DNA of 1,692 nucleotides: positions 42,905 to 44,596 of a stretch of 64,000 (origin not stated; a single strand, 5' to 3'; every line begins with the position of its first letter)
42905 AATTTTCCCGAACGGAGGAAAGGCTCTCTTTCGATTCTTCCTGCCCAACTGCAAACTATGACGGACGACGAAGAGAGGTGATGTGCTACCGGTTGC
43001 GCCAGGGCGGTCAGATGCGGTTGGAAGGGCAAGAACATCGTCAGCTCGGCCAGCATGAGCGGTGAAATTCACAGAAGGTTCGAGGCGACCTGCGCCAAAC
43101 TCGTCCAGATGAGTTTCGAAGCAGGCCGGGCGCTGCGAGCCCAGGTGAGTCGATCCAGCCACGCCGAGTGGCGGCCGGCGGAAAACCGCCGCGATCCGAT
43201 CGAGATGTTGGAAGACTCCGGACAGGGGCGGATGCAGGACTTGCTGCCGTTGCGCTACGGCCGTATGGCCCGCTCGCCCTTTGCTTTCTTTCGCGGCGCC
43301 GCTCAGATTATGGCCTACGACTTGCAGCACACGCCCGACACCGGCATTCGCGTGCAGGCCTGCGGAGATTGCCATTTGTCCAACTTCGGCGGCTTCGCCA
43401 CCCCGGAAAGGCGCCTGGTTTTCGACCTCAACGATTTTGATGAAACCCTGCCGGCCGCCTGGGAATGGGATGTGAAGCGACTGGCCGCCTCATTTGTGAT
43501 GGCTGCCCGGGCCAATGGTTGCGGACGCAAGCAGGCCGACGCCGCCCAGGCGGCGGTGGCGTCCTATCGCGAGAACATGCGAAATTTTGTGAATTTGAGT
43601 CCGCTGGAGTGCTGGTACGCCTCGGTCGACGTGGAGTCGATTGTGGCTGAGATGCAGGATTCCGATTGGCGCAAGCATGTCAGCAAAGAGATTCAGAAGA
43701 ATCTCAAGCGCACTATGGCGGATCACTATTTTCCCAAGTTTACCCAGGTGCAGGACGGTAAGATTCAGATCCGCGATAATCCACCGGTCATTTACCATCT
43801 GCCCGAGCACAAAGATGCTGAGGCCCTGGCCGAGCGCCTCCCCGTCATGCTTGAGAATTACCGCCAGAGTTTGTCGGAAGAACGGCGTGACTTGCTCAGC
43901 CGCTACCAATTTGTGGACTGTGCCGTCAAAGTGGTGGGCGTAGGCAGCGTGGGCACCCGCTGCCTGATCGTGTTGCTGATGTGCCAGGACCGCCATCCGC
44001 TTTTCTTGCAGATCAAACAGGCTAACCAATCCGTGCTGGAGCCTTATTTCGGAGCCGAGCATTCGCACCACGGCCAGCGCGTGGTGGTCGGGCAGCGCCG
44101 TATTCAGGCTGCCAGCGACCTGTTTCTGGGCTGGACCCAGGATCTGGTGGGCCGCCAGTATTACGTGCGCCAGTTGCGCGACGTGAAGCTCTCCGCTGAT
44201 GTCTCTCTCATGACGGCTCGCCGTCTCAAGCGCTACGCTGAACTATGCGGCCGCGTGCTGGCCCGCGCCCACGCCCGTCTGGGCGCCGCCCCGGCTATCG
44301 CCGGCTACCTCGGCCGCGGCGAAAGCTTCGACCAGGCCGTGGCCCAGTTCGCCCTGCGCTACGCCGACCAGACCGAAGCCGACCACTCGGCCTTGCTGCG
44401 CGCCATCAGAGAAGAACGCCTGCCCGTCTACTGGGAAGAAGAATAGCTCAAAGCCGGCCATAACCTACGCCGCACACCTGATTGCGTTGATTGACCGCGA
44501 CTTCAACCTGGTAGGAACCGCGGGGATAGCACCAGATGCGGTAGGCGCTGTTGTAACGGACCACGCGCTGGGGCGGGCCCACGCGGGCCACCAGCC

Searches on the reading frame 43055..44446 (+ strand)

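Call 18: search_protein_families(library=pfam, proteins=[window:43055-44446:+], max_evalue=0.01)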
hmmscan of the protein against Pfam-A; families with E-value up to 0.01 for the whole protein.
window:43055-44446:+ (463 aa): 1 family
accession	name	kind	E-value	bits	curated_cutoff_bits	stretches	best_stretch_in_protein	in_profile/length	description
PF10009.15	DUF2252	-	5.5e-143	477.2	22.3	1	59-449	1-391/392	Uncharacterized protein conserved in bacteria (DUF2252)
